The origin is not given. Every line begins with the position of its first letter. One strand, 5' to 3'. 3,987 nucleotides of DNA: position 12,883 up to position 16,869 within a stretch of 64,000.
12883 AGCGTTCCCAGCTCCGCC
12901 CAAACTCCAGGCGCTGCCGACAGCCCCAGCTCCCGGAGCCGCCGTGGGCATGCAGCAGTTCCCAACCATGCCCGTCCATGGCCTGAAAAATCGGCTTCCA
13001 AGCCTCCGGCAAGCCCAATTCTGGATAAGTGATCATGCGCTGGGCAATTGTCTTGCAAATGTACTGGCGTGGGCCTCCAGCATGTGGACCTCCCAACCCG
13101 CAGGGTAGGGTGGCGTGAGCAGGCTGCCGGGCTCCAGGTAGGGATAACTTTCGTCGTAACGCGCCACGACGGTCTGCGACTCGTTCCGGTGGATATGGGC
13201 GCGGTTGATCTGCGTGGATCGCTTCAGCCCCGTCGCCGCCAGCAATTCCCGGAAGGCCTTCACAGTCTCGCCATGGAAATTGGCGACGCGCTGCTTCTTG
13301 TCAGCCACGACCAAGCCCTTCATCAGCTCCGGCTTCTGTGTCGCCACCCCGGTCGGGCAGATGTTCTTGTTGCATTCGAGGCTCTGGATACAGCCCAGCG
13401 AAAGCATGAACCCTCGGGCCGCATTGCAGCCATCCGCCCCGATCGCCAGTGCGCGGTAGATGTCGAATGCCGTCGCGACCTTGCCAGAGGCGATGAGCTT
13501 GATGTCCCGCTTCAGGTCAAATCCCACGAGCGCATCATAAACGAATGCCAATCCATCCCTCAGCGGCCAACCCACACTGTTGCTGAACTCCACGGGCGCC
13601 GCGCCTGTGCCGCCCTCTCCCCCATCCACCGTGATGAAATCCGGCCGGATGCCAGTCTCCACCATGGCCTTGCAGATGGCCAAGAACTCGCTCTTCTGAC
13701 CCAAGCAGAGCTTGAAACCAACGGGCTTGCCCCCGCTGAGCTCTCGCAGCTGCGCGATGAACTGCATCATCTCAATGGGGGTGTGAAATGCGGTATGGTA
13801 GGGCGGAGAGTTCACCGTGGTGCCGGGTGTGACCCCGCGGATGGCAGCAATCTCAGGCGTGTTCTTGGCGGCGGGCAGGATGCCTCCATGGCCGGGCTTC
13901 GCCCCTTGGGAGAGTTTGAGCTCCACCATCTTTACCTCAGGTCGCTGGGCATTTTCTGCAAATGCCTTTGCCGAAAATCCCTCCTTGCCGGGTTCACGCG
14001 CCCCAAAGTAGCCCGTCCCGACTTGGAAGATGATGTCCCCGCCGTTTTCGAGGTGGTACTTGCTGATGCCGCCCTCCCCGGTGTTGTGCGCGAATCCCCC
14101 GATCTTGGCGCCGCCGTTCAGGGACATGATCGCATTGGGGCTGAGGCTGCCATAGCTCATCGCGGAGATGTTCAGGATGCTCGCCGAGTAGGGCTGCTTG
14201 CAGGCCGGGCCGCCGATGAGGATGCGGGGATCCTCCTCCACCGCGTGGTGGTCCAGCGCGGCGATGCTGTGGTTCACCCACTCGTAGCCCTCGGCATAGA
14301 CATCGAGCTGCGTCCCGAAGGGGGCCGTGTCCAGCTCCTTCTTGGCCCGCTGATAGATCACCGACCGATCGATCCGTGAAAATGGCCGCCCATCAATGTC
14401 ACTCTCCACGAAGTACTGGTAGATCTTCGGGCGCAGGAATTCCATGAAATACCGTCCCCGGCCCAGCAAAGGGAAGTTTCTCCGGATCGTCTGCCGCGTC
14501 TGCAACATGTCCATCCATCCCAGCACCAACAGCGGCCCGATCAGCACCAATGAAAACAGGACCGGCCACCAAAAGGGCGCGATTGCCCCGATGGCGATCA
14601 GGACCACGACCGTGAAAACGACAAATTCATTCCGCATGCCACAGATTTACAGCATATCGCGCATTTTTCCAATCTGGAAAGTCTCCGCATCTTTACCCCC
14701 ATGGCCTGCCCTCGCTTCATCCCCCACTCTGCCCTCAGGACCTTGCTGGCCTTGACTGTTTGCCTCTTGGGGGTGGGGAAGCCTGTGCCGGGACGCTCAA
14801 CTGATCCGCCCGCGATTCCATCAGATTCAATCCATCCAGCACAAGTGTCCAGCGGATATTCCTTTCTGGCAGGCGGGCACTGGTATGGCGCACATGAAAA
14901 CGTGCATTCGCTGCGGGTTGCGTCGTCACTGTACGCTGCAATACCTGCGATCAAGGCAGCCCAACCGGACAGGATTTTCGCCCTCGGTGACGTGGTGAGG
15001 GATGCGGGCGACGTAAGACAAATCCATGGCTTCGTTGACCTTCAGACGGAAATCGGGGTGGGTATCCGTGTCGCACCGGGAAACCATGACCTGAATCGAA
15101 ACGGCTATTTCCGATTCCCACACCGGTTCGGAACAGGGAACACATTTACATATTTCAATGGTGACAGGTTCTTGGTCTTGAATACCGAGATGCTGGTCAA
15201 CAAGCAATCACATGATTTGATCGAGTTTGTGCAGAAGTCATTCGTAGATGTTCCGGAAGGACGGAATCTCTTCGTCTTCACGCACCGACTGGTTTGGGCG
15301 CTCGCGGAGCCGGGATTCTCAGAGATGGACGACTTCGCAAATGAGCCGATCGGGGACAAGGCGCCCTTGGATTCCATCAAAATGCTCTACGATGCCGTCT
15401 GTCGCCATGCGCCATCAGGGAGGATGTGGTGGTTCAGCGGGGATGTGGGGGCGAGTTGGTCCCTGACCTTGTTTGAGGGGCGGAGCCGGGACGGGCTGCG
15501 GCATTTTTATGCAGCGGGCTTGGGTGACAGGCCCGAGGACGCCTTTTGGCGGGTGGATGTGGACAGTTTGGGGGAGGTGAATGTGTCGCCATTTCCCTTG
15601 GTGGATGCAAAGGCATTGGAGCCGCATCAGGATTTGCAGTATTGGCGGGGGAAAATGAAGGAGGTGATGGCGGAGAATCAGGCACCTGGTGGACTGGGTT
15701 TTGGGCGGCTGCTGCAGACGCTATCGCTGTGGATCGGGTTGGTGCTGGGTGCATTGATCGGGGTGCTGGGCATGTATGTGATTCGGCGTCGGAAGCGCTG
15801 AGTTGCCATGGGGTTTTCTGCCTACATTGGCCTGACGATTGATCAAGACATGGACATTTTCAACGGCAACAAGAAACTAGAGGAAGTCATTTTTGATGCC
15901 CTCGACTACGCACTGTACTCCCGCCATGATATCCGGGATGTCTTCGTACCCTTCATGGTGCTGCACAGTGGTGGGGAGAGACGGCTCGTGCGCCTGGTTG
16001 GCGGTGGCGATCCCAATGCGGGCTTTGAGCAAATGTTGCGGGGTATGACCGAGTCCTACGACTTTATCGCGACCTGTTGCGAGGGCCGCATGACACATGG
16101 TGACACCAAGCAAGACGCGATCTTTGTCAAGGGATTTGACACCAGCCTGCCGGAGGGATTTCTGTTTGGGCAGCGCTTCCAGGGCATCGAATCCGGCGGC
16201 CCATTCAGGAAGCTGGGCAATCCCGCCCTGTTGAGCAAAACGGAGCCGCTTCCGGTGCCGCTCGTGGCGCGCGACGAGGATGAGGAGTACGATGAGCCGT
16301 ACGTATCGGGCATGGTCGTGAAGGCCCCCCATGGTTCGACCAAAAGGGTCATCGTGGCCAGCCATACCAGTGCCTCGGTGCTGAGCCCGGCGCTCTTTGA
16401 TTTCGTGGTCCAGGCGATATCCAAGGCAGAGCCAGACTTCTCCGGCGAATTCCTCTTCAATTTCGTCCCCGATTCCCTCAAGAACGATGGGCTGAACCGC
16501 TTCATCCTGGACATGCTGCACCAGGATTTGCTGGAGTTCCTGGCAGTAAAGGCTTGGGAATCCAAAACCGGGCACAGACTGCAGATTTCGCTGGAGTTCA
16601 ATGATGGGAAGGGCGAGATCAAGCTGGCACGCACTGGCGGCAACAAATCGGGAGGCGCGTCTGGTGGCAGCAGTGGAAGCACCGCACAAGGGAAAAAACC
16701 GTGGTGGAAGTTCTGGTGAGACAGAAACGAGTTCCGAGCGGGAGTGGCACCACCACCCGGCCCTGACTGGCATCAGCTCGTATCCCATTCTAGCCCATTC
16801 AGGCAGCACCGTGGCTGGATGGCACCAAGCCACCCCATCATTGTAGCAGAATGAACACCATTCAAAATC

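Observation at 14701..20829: Same-strand accessory cluster: metallophosphoesterase, unknown proteins and two tandem AlkB-like dioxygenase paralogs, bounded by an Rpn nuclease gene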

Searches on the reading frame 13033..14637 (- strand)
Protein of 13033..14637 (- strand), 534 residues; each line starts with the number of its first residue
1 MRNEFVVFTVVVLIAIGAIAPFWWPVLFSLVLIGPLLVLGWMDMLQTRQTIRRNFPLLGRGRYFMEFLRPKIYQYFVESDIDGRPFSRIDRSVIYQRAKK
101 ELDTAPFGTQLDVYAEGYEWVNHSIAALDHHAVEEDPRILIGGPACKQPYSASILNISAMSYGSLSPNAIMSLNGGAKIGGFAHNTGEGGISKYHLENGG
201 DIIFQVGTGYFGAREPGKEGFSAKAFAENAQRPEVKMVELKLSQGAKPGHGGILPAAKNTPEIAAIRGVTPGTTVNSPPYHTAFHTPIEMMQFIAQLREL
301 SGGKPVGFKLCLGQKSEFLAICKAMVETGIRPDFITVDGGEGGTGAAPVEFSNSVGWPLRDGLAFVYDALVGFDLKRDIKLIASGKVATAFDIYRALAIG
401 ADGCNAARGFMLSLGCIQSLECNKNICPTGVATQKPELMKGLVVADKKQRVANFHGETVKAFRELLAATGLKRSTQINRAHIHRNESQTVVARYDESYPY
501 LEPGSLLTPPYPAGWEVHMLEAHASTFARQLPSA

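Call 3: search_protein_families(library=pfam, proteins=[window:13033-14637:-], max_evalue=0.1)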
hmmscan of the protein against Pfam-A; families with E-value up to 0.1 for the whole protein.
window:13033-14637:- (534 aa): 2 families
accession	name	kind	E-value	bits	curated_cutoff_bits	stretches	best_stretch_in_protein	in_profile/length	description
PF01645.23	Glu_synthase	-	2.5e-81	274.2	20.4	1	153-471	67-368/369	Conserved region in glutamate synthase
PF01070.24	FMN_dh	-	0.01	15.3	24.9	1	375-415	270-310/350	FMN-dependent dehydrogenase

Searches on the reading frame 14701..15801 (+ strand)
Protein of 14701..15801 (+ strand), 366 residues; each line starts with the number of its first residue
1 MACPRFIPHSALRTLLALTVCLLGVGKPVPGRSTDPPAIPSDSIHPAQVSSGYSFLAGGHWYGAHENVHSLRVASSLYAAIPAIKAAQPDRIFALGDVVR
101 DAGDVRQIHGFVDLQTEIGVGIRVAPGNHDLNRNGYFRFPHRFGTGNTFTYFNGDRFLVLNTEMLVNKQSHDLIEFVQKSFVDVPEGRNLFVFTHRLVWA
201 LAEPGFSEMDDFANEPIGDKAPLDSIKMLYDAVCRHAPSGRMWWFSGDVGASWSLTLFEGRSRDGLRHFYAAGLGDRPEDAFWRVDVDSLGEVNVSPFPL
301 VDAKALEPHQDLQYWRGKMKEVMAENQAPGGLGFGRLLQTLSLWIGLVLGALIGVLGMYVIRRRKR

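Call 3: search_protein_families(library=pfam, proteins=[window:14701-15801:+], max_evalue=0.1)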
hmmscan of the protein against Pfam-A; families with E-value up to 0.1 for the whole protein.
window:14701-15801:+ (366 aa): 1 family
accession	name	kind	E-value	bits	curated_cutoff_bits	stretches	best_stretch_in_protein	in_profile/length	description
PF00149.33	Metallophos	-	0.001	20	21.5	1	76-187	17-116/191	Calcineurin-like phosphoesterase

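Call 6: search_protein_families(library=ncbifam, proteins=[window:14701-15801:+], max_evalue=0.1)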
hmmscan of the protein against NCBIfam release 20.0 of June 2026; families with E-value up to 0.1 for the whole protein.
window:14701-15801:+ (366 aa): 1 family
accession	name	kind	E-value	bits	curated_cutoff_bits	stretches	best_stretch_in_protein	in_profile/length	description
TIGR04123.1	P_estr_lig_assc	hypoth_equivalog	0.05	13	150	1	83-134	59-113/207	ligase-associated DNA damage response endonuclease PdeM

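Call 7: search_protein_families(library=padloc, proteins=[window:14701-15801:+], max_evalue=0.1)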
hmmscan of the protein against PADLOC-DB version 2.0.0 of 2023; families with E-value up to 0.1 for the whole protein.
window:14701-15801:+ (366 aa): 0 families

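Call 8: search_protein_families(library=phrogs, proteins=[window:14701-15801:+], max_evalue=0.1)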
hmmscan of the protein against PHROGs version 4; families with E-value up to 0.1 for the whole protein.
window:14701-15801:+ (366 aa): 0 families

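Call 96: search_solved_structures(query=window:14701-15798:+, max_evalue=1)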
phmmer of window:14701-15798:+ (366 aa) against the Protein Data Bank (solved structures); distinct sequences matched with E-value up to 1: 0.

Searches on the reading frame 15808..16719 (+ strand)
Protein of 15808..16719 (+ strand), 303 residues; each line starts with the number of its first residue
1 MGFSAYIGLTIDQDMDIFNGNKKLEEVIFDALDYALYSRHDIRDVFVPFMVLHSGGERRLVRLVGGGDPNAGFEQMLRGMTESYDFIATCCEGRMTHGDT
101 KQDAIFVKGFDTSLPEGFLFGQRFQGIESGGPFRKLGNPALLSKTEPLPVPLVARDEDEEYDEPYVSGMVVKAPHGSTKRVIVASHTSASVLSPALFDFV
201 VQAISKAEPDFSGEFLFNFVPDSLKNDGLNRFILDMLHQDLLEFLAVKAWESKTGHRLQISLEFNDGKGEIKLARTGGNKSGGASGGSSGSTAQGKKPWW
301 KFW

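Call 3: search_protein_families(library=pfam, proteins=[window:15808-16719:+], max_evalue=0.1)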
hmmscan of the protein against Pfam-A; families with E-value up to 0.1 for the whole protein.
window:15808-16719:+ (303 aa): 1 family
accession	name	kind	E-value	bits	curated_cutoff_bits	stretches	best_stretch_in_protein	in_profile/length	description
PF03314.20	DUF273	-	0.089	12.8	30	0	9-46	46-83/219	Protein of unknown function, DUF273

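Call 6: search_protein_families(library=ncbifam, proteins=[window:15808-16719:+], max_evalue=0.1)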
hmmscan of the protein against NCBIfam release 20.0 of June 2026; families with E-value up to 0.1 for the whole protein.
window:15808-16719:+ (303 aa): 0 families

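Call 7: search_protein_families(library=padloc, proteins=[window:15808-16719:+], max_evalue=0.1)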
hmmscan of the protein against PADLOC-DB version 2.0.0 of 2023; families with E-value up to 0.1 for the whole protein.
window:15808-16719:+ (303 aa): 0 families

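Call 8: search_protein_families(library=phrogs, proteins=[window:15808-16719:+], max_evalue=0.1)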
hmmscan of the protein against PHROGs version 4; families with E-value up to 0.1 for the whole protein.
window:15808-16719:+ (303 aa): 1 family
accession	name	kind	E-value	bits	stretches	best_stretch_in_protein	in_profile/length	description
phrog_10249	-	unknown function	0.019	16.2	0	23-41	41-59/76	-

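Call 47: find_homologous_proteins(query=window:15808-16716:+, max_evalue=0.001)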
Query window:15808-16716:+ (303 aa): 16 proteins with E <= 0.001 among 2852 candidates.
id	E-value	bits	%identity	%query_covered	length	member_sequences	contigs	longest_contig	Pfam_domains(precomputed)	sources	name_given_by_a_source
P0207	9.1e-204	694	100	100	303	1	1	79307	-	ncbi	ncbi:MAG: hypothetical protein U0176_05595 [Bacteroidia bacterium]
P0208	1.8e-132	459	69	95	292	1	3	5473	-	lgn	-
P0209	6.5e-129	448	71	95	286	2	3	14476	-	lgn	-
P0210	3.7e-123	429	65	95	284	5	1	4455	-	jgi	jgi:hypothetical protein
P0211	1.2e-120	421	64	95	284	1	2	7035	-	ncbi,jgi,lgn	ncbi:MAG: hypothetical protein RLZZ519_1564 [Bacteroidota bacterium]|jgi:hypothetical protein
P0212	1.6e-113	397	61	95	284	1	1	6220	-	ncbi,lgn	-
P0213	1.2e-80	289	50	91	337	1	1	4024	-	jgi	jgi:hypothetical protein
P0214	5.7e-80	287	53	84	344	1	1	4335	-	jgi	-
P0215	3.2e-78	281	47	95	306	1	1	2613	-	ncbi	-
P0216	1.2e-77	279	54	83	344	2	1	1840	-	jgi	jgi:hypothetical protein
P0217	3.9e-76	274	47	95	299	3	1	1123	-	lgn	-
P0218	3.0e-74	268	50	84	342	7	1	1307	-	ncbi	-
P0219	2.5e-73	265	41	95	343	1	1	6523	-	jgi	-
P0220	2.8e-65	239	42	95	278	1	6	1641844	-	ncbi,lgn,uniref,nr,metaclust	ncbi:hypothetical protein [Flammeovirga pacifica]|uniref:Uncharacterized protein n=1 Tax=Flammeovirg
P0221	2.4e-60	223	46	84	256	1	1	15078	-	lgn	-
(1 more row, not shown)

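Call 48: find_encoding_contigs(protein=P0220, flank=6000, max_places=1)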
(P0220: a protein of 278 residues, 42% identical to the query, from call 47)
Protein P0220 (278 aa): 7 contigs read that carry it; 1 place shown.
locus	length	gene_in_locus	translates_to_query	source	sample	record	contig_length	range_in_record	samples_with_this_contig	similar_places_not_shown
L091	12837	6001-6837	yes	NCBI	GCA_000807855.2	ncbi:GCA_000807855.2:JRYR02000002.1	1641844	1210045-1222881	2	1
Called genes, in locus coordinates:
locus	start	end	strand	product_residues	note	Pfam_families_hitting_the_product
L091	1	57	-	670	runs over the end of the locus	PF07944:Beta-AFase-like_GH127_cat, PF20736:Glyco_hydro127M, PF20737:Glyco_hydro127C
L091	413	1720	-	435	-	PF13431:TPR_17 (faint), PF13428:TPR_14 (faint), PF14559:TPR_19 (faint), PF13424:TPR_12 (weak), PF00515:TPR_1 (weak), PF13181:TPR_8 (weak), PF13424:TPR_12 (weak), PF13414:TPR_11 (weak), +3 more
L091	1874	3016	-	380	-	PF06271:RDD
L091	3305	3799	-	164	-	PF08877:MepB-like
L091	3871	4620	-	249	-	PF01553:Acyltransferase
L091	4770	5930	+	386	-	PF07690:MFS_1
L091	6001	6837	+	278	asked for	-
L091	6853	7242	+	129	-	-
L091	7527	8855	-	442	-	PF13201:PCMD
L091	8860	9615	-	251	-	-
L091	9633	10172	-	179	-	-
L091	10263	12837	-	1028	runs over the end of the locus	PF00873:ACR_tran, PF02355:SecD_SecF_C, PF03176:MMPL (weak)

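Call 49: find_encoding_contigs(protein=P0221, flank=6000, max_places=1)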
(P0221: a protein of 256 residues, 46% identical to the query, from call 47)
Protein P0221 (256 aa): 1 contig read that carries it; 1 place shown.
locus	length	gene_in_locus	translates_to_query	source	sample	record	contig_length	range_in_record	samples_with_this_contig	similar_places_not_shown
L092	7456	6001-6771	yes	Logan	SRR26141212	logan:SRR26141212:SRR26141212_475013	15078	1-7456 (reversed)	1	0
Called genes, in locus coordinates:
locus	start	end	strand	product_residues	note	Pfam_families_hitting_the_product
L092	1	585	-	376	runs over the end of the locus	-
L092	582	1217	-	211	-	PF02463:SMC_N (faint), PF00005:ABC_tran, PF13304:AAA_21 (faint)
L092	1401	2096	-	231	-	PF05711:TylF, PF13578:Methyltransf_24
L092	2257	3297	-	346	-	-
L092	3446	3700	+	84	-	-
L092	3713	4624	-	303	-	-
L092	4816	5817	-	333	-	PF00204:DNA_gyraseB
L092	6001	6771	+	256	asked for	-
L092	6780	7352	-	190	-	-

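Call 50: find_encoding_contigs(protein=P0211, flank=6000, max_places=1)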
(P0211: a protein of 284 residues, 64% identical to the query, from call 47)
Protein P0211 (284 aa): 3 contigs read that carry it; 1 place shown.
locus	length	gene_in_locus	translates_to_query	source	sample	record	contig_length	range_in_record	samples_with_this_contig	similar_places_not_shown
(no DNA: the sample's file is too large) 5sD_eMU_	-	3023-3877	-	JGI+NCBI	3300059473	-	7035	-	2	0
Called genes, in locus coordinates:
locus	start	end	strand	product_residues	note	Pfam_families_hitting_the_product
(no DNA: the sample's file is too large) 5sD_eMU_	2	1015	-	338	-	?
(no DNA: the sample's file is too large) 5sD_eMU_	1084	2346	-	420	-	PF16822:ALGX (faint)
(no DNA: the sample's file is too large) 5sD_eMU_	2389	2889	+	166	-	-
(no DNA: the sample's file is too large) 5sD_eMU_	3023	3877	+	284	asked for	-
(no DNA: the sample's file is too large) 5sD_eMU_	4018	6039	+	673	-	PF17132:Glyco_hydro_106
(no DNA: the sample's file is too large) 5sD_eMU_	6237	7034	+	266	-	?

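Call 97: search_solved_structures(query=window:15808-16716:+, max_evalue=1)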
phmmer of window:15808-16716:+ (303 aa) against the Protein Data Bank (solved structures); distinct sequences matched with E-value up to 1: 1.
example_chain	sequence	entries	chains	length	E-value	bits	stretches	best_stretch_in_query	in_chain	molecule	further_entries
3lf5_A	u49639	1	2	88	0.39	13.3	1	47-96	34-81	Cytochrome b5 reductase 4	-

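Call 105: search_solved_structures(query=A8, max_evalue=10)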
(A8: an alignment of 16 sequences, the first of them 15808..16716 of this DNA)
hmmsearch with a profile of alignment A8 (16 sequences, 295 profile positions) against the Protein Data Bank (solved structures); distinct sequences matched with E-value up to 10: 2.
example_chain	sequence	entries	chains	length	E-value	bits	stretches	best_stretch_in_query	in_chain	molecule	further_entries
8ryi_B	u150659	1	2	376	2.3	10.5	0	27-79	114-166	Agmatinase family protein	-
8x3g_A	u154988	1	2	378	2.4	10.4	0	27-79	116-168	Agmatinase family protein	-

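Call 106: search_protein_families(library=pfam, alignment_id=A8, max_evalue=1)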
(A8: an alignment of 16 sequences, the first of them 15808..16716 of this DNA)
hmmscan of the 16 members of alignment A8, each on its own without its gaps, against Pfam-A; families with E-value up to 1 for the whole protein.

A. member 1, window:15808-16716:+ (303 aa): 2 families
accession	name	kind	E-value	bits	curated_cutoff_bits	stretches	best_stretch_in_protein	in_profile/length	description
PF03314.20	DUF273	-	0.089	12.8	30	1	9-46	46-83/219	Protein of unknown function, DUF273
PF08955.15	BofC_C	-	0.15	12.6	21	1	5-28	11-34/74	BofC C-terminal domain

B. families by the number of members that match (of 16 scanned): 6 families
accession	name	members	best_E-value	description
PF07464.16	ApoLp-III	1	0.048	Apolipophorin-III precursor (apoLp-III)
PF03314.20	DUF273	1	0.089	Protein of unknown function, DUF273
PF03526.18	Microcin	1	0.1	Colicin E1 (microcin) immunity protein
PF15130.11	DUF4566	1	0.11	Domain of unknown function (DUF4566)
PF08955.15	BofC_C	1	0.15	BofC C-terminal domain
PF09124.16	Endonuc-dimeris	1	0.15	T4 recombination endonuclease VII, dimerisation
